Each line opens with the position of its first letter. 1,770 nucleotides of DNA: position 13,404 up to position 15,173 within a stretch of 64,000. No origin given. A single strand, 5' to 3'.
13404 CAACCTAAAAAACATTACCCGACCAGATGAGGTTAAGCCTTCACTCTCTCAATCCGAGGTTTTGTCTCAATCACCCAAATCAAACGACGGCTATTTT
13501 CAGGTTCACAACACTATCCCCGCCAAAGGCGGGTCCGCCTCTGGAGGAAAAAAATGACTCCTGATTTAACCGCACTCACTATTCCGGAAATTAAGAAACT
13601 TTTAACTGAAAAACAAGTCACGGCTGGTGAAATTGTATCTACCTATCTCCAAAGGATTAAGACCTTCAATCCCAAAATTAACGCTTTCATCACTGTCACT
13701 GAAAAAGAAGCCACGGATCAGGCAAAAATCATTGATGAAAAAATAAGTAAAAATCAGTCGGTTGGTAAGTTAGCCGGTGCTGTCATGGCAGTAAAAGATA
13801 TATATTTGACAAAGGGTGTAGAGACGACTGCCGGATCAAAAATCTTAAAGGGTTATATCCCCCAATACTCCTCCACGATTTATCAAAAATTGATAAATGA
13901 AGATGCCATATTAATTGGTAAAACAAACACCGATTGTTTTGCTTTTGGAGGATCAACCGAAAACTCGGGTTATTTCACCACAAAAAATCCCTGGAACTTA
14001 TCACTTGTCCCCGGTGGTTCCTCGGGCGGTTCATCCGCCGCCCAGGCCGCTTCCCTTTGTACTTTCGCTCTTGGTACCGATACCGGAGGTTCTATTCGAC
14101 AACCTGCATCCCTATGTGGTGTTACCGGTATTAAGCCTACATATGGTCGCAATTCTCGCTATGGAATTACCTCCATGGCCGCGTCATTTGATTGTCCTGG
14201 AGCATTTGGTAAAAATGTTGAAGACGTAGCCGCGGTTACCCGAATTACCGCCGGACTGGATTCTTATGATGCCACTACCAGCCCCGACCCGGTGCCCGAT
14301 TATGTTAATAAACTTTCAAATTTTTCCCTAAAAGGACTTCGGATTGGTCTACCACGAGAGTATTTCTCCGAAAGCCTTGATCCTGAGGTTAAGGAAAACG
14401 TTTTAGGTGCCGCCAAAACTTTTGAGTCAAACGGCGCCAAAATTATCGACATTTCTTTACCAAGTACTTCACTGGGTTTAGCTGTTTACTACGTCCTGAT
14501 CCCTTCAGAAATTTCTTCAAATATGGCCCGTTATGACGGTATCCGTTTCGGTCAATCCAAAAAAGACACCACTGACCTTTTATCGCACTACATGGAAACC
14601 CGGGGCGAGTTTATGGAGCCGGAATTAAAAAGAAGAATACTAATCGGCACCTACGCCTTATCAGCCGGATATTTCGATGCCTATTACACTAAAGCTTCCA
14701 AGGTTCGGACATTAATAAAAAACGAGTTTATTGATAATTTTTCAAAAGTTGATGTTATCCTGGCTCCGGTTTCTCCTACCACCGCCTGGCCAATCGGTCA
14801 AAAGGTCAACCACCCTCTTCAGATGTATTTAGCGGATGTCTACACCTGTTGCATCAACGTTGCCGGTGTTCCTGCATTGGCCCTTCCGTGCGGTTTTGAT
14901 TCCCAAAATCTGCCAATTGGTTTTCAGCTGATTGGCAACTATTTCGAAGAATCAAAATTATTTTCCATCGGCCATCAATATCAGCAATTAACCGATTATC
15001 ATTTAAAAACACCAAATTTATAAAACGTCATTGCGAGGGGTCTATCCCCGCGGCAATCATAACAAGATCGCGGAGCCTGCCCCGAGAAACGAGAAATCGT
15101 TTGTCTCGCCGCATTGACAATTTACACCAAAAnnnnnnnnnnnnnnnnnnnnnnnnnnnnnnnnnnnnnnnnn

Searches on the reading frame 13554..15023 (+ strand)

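Call 8: search_protein_families(library=pfam, proteins=[window:13554-15023:+], max_evalue=0.001)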
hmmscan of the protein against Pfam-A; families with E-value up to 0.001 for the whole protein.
window:13554-15023:+ (489 aa): 1 family
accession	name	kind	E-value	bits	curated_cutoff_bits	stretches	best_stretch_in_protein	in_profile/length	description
PF01425.27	Amidase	-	1.8e-138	462.8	27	1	26-469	1-444/445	Amidase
